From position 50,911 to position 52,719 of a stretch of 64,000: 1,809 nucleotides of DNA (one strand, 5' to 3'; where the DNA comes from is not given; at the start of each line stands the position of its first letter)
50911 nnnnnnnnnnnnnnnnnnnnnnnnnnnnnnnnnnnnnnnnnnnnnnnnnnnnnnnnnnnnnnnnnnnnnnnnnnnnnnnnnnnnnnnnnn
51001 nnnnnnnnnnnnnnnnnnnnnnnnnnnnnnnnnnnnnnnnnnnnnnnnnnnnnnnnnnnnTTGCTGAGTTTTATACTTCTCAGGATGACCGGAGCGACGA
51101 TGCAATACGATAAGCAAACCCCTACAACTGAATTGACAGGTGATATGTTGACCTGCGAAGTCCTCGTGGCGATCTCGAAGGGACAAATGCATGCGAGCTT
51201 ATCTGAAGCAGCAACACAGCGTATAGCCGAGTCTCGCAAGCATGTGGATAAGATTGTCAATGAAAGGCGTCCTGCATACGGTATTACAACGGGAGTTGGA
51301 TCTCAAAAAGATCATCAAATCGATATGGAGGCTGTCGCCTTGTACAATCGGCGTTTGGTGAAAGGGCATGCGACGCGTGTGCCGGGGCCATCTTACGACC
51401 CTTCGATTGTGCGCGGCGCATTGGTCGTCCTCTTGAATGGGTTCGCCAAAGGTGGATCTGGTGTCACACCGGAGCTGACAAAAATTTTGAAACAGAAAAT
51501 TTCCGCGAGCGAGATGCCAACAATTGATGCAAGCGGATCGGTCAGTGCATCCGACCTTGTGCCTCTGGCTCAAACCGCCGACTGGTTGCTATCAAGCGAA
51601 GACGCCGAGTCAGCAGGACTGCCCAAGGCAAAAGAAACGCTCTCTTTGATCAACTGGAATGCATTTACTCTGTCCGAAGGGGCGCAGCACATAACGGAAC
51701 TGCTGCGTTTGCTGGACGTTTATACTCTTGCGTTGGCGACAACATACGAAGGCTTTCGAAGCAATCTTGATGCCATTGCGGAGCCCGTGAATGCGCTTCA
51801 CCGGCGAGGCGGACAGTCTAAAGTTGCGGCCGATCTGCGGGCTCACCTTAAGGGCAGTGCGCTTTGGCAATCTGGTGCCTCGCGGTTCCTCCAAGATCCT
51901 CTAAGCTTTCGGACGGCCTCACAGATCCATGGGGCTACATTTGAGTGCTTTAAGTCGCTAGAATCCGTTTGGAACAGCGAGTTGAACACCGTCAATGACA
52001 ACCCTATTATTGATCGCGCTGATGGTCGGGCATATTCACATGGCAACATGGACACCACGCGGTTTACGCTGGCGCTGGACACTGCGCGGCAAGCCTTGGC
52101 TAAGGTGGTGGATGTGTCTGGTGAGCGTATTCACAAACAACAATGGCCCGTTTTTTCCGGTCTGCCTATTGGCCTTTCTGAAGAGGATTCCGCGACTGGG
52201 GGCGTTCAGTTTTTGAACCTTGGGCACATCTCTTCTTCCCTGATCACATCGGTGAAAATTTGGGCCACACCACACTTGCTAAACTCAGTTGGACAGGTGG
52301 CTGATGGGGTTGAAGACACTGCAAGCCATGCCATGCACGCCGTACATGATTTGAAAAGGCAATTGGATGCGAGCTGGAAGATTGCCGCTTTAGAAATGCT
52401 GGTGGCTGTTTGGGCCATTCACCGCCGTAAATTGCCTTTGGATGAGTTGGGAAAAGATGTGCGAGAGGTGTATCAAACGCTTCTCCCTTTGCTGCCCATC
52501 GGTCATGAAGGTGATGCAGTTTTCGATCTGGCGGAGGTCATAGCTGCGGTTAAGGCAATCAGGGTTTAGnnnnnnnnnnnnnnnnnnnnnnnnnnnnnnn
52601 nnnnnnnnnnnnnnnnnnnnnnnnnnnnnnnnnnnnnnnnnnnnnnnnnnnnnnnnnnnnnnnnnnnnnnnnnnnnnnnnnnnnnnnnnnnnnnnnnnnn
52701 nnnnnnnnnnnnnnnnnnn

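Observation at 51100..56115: Two divergent HAL paralogues, both missing the MIO tripeptide by a one-residue deletion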

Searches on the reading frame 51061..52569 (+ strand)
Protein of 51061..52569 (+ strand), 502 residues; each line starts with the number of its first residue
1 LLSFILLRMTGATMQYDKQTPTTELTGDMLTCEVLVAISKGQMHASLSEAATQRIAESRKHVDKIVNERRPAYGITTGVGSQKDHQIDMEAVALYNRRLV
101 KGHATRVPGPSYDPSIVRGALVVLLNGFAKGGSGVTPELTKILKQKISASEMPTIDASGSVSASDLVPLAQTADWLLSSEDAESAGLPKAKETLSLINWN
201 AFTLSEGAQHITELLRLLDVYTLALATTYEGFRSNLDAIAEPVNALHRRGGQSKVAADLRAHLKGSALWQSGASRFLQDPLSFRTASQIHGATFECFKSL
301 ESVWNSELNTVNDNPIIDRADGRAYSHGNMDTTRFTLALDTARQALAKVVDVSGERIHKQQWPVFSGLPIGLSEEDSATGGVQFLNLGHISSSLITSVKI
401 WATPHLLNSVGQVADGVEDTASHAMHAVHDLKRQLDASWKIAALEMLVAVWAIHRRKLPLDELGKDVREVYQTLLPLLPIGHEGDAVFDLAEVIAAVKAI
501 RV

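Call 4: search_protein_families(library=pfam, proteins=[window:51061-52569:+])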
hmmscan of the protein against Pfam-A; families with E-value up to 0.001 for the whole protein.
window:51061-52569:+ (502 aa): 1 family
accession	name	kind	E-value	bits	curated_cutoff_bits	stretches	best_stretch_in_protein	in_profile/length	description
PF00221.24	Lyase_aromatic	-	1.9e-87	294.3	27.3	1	30-473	1-463/466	Aromatic amino acid lyase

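Call 5: search_solved_structures(query=window:51100-52569:+, max_evalue=0.001, show_alignments=2)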
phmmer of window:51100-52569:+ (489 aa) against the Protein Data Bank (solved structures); distinct sequences matched with E-value up to 0.001: 38.
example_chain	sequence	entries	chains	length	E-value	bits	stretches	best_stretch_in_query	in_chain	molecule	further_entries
6s7j_A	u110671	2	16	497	9.2e-37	130.1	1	12-471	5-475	Uncharacterized protein | ergothionase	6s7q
6v6h_A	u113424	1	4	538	2.3e-29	105.8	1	12-441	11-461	Histidine ammonia-lyase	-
1gkj_A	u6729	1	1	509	2.3e-26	95.9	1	15-444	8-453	HISTIDINE AMMONIA-LYASE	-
1gkm_B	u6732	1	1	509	3.2e-26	95.4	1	15-444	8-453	Histidine ammonia-lyase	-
1eb4_A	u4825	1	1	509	6e-26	94.5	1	15-444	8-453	HISTIDINE AMMONIA-LYASE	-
1gk2_A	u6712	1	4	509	1.1e-25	93.7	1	15-444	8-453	HISTIDINE AMMONIA-LYASE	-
1b8f_A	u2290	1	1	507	1.5e-25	93.2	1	15-444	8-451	Histidine ammonia-lyase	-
1gk3_A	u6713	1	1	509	1.9e-25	92.9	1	15-444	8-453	HISTIDINE AMMONIA-LYASE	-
3unv_A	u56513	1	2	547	1.8e-23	86.3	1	14-483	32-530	AdmH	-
7tqr_A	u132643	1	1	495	1.7e-21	79.8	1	11-462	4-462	Probable histidine ammonia-lyase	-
9eq5_A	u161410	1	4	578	2.2e-21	79.5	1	12-465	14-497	Histidine ammonia-lyase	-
3kdy_A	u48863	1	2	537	7.7e-19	71.1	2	10-255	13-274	Histidine ammonia-lyase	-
2rjr_A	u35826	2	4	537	1e-18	70.7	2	10-255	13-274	Tyrosine aminomutase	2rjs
2ohy_A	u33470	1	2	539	1e-18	70.6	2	10-255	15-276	Tyrosine aminomutase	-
2qve_A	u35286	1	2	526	1.7e-18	70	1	12-467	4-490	Tyrosine Aminomutase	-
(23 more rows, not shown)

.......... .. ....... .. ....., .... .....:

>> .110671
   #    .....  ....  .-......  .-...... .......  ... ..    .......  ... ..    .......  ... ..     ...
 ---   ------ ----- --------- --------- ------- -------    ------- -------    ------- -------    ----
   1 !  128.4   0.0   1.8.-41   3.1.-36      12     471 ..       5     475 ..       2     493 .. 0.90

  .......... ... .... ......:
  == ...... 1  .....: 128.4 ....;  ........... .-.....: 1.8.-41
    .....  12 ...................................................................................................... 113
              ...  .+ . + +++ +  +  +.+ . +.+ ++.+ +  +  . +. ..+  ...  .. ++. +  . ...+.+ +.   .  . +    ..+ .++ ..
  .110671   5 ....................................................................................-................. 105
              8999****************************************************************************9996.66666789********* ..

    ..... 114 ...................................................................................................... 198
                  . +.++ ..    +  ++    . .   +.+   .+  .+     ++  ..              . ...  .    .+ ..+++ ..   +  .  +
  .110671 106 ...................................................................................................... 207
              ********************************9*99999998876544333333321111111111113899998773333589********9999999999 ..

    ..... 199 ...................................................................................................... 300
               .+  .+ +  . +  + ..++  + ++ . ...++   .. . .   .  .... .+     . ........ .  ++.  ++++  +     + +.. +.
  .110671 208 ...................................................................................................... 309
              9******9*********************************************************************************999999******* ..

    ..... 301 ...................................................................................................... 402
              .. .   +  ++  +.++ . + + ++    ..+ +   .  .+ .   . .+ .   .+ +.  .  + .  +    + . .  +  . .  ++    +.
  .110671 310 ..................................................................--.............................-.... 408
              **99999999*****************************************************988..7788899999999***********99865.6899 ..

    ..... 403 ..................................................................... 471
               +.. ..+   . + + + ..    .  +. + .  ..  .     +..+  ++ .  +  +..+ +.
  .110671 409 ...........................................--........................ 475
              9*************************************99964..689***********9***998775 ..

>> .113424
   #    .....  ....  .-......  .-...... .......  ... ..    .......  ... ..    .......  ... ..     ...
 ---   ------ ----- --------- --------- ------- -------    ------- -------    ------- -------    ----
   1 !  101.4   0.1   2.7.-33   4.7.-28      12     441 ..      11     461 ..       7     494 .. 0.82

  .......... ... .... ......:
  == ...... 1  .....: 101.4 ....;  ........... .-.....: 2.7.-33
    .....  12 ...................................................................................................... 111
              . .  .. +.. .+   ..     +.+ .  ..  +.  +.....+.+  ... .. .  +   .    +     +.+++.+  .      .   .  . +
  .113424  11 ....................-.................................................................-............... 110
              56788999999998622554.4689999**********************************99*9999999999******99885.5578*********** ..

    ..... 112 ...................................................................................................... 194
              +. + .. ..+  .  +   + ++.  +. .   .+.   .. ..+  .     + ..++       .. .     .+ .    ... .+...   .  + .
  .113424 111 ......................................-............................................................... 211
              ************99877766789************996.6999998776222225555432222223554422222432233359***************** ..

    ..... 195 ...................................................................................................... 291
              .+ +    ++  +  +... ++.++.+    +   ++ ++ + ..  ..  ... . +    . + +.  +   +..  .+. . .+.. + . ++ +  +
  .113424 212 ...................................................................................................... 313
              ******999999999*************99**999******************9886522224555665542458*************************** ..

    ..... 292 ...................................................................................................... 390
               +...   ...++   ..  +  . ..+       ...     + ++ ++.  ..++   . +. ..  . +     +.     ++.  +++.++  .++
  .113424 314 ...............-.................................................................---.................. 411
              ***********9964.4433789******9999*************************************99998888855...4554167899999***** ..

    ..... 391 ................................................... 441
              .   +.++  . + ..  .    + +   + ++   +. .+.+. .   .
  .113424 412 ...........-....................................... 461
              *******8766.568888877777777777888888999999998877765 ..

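Call 7: search_protein_families(library=ncbifam, proteins=[window:51100-52569:+], max_evalue=0.00001)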
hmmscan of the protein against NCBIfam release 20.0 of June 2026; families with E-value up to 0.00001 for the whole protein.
window:51100-52569:+ (489 aa): 8 families
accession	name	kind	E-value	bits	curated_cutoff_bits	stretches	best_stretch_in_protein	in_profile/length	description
NF006871.0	PRK09367.1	subfamily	1.9e-67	228.1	524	1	10-461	4-468/505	histidine ammonia-lyase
TIGR01225.1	hutH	equivalog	1.2e-62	212.1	539.15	1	11-460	2-464/506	histidine ammonia-lyase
TIGR04475.1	Phe_D_beta_mut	equivalog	2.5e-38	132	800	1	17-482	10-506/510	phenylalanine aminomutase (D-beta-phenylalanine forming)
NF053541.1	FlxA_rubin_TAL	equivalog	3.3e-31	108.3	700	1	25-475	9-486/498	flexirubin biosynthesis tyrosine ammonia-lyase FlxA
TIGR03832.1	Tyr_2_3_mutase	equivalog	5.4e-29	101.1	501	2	13-163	2-152/507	tyrosine 2,3-aminomutase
NF041222.1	BagA_FevW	exception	4.7e-27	94.8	1000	1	17-462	9-491/529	bagremycin/ferroverdin biosynthesis tyrosine ammonia-lyase BagA/FevW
TIGR01226.1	phe_am_lyase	equivalog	2.1e-26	92.5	519.15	1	6-337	29-395/680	phenylalanine ammonia-lyase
TIGR04473.1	taxol_Phe_23mut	exception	3.1e-13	48.8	1250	1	35-165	55-191/687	phenylalanine aminomutase (L-beta-phenylalanine forming)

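Call 21: find_homologous_proteins(query=window:51100-52569:+, max_evalue=1e-20)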
Query window:51100-52569:+ (489 aa): 539 proteins with E <= 1e-20 among 8000 candidates; the best 120 are listed.
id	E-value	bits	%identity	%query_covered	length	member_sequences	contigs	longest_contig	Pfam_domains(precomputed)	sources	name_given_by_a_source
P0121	0.0e+0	1081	100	100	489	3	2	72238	PF00221.25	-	-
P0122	3.3e-247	839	78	98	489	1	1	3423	PF00221.25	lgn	-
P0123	2.9e-246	836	76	100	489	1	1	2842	PF00221.25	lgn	-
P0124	3.5e-204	697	67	97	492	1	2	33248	PF00221.25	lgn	-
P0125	4.9e-178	611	59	99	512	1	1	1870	PF00221.25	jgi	jgi:histidine ammonia-lyase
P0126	1.7e-177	609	60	98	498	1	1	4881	PF00221.25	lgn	-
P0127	2.6e-176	605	60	98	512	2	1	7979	PF00221.25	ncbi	-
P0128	4.2e-176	604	61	98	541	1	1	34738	PF00221.25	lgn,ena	-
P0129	1.4e-175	603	60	97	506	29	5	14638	PF00221.25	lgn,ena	-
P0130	2.0e-175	602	59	96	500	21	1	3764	PF00221.25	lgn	-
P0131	1.4e-174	599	60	97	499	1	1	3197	PF00221.25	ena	-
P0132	1.4e-174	599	60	97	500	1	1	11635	PF00221.25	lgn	-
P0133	3.0e-173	595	60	97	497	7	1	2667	PF00221.25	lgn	-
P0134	4.5e-173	594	58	98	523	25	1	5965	PF00221.25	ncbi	-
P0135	8.5e-173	594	58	97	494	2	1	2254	PF00221.25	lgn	-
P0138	1.3e-171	590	57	97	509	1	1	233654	PF00221.25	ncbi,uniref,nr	ncbi:aromatic amino acid ammonia-lyase [Cochlodiniinecator piscidefendens]|uniref:aromatic amino aci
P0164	2.2e-166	572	56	99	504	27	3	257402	PF00221.25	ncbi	-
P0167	5.3e-166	571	59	92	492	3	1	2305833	PF00221.25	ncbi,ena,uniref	ncbi:aromatic amino acid lyase [Kiloniella sp.]|uniref:aromatic amino acid lyase n=1 Tax=Kiloniella 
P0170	2.1e-165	569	59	95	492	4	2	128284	PF00221.25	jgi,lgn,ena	jgi:histidine ammonia-lyase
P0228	2.4e-149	516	54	97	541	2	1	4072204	PF00221.25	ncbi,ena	-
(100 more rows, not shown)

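Call 44: find_encoding_contigs(protein=P0138, flank=10000, max_places=2)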
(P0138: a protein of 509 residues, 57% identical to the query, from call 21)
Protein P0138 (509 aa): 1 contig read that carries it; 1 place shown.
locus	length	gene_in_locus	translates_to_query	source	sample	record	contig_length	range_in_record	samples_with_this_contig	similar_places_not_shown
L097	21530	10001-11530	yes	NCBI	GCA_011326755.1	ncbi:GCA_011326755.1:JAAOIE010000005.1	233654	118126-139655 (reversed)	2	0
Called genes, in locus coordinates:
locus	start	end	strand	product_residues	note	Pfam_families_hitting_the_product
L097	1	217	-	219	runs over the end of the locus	PF01810:LysE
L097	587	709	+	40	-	PF02492:cobW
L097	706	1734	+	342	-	PF02492:cobW, PF07683:CobW_C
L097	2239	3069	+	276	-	PF08240:ADH_N, PF00107:ADH_zinc_N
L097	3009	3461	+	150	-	-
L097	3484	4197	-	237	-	PF00072:Response_reg, PF00196:GerE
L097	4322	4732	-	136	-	PF07610:DUF1573 (weak)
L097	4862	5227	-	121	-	-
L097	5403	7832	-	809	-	PF00672:HAMP (weak), PF07730:HisKA_3, PF02518:HATPase_c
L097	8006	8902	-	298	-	-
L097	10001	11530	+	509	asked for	PF00221:Lyase_aromatic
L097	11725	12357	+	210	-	PF00589:Phage_integrase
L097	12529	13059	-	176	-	PF07209:DUF1415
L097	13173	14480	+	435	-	PF07508:Recombinase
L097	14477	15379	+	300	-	PF02195:ParB_N, PF07506:RepB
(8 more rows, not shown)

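Call 45: find_encoding_contigs(protein=P0167, flank=10000, max_places=2)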
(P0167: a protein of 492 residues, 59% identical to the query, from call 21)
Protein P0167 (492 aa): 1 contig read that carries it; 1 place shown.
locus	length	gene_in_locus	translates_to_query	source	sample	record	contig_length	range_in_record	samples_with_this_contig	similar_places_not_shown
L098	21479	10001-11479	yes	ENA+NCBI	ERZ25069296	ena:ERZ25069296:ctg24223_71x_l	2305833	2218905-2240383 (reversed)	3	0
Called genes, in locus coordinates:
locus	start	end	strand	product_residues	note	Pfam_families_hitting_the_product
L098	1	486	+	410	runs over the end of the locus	PF13542:HTH_Tnp_ISL3, PF01610:DDE_Tnp_ISL3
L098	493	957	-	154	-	-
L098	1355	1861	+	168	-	PF10604:Polyketide_cyc2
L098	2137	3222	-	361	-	PF10851:DUF2652, PF08327:AHSA1 (weak)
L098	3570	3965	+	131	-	PF00497:SBP_bac_3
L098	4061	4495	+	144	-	PF01797:Y1_Tnp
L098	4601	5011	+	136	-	-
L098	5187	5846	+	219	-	PF00578:AhpC-TSA, PF08534:Redoxin, PF10417:1-cysPrx_C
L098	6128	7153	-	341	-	PF00126:HTH_1, PF03466:LysR_substrate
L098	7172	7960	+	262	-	PF23169:HalD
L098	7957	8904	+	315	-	PF00557:Peptidase_M24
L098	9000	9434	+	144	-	PF01797:Y1_Tnp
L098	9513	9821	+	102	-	PF00557:Peptidase_M24 (weak)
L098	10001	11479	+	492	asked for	PF00221:Lyase_aromatic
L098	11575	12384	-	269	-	PF04962:KduI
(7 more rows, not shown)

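Call 46: find_encoding_contigs(protein=P0164, flank=10000, max_places=2)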
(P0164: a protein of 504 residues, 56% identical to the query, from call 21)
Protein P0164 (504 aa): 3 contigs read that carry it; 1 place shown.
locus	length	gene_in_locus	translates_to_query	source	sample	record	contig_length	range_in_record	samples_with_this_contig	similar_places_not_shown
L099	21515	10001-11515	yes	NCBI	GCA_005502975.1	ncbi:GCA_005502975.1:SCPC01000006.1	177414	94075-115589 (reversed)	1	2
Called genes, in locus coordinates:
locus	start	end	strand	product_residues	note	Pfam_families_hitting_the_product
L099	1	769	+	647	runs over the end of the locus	PF00009:GTP_EFTU, PF01926:MMR_HSR1 (faint), PF03144:GTP_EFTU_D2, PF22594:GTP-eEF1A_C, PF01583:APS_kinase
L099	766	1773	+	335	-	PF02423:OCD_Mu_crystall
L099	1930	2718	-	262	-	PF05013:FGase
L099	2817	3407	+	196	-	PF11706:zf-CGNR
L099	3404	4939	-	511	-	PF00221:Lyase_aromatic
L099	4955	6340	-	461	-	PF22429:HutF_N (weak), PF01979:Amidohydro_1, PF07969:Amidohydro_3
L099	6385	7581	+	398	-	PF01979:Amidohydro_1, PF07969:Amidohydro_3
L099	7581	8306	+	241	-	PF00392:GntR, PF07702:UTRA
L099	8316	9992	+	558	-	PF17391:Urocanase_N, PF01175:Urocanase, PF17392:Urocanase_C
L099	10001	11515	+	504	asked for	PF00221:Lyase_aromatic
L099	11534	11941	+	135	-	PF02974:Inh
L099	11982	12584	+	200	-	PF03729:DUF308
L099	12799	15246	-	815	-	PF01266:DAO, PF13450:NAD_binding_8 (faint), PF16350:FAO_M, PF01571:GCV_T, PF08669:GCV_T_C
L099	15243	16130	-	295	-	PF01633:Choline_kinase, PF01636:APH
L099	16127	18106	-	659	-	PF00528:BPD_transp_1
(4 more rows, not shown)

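Call 51: find_encoding_contigs(protein=P0124, flank=10000, max_places=1)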
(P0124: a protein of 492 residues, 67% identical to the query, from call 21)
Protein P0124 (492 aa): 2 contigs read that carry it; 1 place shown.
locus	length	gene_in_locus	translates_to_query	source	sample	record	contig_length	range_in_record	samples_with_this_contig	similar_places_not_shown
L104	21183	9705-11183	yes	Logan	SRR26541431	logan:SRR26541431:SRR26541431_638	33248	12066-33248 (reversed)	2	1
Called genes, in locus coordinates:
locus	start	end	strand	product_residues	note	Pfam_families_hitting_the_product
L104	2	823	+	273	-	?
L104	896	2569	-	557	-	PF00515:TPR_1 (faint), PF07719:TPR_2 (faint), PF13176:TPR_7 (faint), PF13181:TPR_8 (faint), PF13432:TPR_16 (faint), PF13424:TPR_12 (weak)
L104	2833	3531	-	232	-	PF00392:GntR, PF01047:MarR (faint), PF13545:HTH_Crp_2 (weak), PF25213:HVO_A0261_N (weak), PF07702:UTRA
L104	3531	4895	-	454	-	PF22429:HutF_N, PF01979:Amidohydro_1, PF07969:Amidohydro_3 (weak)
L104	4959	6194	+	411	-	PF01979:Amidohydro_1, PF07969:Amidohydro_3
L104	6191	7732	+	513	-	PF00221:Lyase_aromatic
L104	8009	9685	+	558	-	PF17391:Urocanase_N, PF01175:Urocanase, PF17392:Urocanase_C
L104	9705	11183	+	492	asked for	PF00221:Lyase_aromatic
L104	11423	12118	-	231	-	PF14353:CpXC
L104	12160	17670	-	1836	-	-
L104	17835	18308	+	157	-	PF03724:META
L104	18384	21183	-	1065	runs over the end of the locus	PF13365:Trypsin_2, PF01223:Endonuclease_NS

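Call 52: find_encoding_contigs(protein=P0128, flank=10000, max_places=1)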
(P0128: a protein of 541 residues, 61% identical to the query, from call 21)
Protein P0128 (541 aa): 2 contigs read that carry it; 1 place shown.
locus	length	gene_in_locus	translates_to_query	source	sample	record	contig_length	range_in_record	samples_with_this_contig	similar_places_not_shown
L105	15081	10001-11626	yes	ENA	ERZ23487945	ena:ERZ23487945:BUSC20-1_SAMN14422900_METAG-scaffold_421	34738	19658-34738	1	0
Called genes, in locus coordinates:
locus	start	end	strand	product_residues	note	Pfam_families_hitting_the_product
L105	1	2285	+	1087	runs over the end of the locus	-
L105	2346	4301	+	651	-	-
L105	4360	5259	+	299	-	-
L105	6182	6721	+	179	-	PF00557:Peptidase_M24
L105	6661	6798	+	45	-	-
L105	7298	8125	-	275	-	-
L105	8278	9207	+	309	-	PF00487:FA_desaturase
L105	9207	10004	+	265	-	PF12974:Phosphonate-bd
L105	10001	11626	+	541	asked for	PF00221:Lyase_aromatic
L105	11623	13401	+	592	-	PF04116:FA_hydroxylase, PF09335:VTT_dom, PF00581:Rhodanese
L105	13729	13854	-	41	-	-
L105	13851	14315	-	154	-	-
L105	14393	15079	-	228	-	?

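Call 53: find_encoding_contigs(protein=P0170, flank=10000, max_places=1)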
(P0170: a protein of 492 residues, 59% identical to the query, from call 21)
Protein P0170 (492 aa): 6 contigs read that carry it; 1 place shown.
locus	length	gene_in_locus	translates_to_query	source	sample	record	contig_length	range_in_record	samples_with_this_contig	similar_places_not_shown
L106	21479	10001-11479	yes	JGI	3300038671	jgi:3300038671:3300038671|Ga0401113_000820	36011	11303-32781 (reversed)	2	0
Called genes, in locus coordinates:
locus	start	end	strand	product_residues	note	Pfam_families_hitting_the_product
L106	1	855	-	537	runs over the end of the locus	PF00355:Rieske, PF01645:Glu_synthase, PF01070:FMN_dh (weak)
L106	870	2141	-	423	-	PF00999:Na_H_Exchanger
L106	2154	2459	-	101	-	-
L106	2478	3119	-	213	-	-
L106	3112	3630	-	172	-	-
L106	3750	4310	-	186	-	-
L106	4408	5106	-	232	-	PF12840:HTH_20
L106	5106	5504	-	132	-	-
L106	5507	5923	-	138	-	PF13664:DUF4149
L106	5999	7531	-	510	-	PF00221:Lyase_aromatic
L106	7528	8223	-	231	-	PF09339:HTH_IclR, PF01614:IclR_C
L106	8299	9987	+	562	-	PF17391:Urocanase_N, PF01175:Urocanase, PF17392:Urocanase_C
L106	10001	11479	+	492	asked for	PF00221:Lyase_aromatic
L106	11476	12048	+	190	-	PF01327:Pep_deformylase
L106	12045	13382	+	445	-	PF01979:Amidohydro_1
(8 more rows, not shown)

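Call 54: find_encoding_contigs(protein=P0228, flank=10000, max_places=1)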
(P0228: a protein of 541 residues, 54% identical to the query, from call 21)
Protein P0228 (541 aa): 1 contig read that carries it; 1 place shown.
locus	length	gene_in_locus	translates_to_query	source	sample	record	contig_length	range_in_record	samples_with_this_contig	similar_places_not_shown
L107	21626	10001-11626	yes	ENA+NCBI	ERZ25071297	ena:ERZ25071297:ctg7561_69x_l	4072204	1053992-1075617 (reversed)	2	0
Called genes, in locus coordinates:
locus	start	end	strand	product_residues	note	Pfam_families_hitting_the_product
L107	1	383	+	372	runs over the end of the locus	PF01832:Glucosaminidase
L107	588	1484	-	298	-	PF00126:HTH_1, PF03466:LysR_substrate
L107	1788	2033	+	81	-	-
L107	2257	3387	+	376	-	PF01571:GCV_T, PF08669:GCV_T_C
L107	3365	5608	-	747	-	PF06808:DctM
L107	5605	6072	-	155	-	PF08905:DUF1850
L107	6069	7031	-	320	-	PF16868:NMT1_3, PF09084:NMT1 (weak)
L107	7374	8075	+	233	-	PF00392:GntR, PF07702:UTRA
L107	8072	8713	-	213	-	PF03352:Adenine_glyco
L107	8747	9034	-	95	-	PF03795:YCII (weak)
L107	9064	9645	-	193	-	PF00440:TetR_N, PF21993:TetR_C_13_2 (weak)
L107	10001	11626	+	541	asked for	PF00221:Lyase_aromatic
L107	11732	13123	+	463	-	PF00392:GntR, PF13545:HTH_Crp_2 (faint), PF00155:Aminotran_1_2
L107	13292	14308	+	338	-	PF03480:DctP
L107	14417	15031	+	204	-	PF04290:DctQ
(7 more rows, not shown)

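Call 95: search_protein_families(library=pfam, proteins=[L105:11623-13401:+], max_evalue=0.001)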
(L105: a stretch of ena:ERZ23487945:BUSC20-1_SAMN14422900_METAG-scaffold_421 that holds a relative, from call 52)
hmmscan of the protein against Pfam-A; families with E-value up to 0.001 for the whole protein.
L105:11623-13401:+ (592 aa): 3 families
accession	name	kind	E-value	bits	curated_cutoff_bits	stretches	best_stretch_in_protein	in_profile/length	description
PF04116.19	FA_hydroxylase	-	1.5e-28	100.2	31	1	92-228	2-132/132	Fatty acid hydroxylase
PF09335.16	VTT_dom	-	1.9e-20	74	33.9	1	330-446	1-122/123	VTT domain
PF00581.25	Rhodanese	-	1.6e-16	61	22.2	1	493-584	2-100/102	Rhodanese-like domain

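Call 98: search_protein_families(library=ncbifam, proteins=[window:51100-52569:+], max_evalue=10)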
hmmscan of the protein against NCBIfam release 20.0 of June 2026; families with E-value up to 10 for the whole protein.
window:51100-52569:+ (489 aa): 9 families
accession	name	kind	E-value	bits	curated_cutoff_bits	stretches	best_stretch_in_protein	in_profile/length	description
NF006871.0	PRK09367.1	subfamily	1.9e-67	228.1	524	1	10-461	4-468/505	histidine ammonia-lyase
TIGR01225.1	hutH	equivalog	1.2e-62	212.1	539.15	1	11-460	2-464/506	histidine ammonia-lyase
TIGR04475.1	Phe_D_beta_mut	equivalog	2.5e-38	132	800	1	17-482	10-506/510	phenylalanine aminomutase (D-beta-phenylalanine forming)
NF053541.1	FlxA_rubin_TAL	equivalog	3.3e-31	108.3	700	1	25-475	9-486/498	flexirubin biosynthesis tyrosine ammonia-lyase FlxA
TIGR03832.1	Tyr_2_3_mutase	equivalog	5.4e-29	101.1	501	3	13-163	2-152/507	tyrosine 2,3-aminomutase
NF041222.1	BagA_FevW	exception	4.7e-27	94.8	1000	1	17-462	9-491/529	bagremycin/ferroverdin biosynthesis tyrosine ammonia-lyase BagA/FevW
TIGR01226.1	phe_am_lyase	equivalog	2.1e-26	92.5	519.15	1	6-337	29-395/680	phenylalanine ammonia-lyase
TIGR04473.1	taxol_Phe_23mut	exception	3.1e-13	48.8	1250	2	35-165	55-191/687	phenylalanine aminomutase (L-beta-phenylalanine forming)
NF010047.0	PRK13523.1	equivalog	0.051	12.6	431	1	266-380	176-289/339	NADPH dehydrogenase NamA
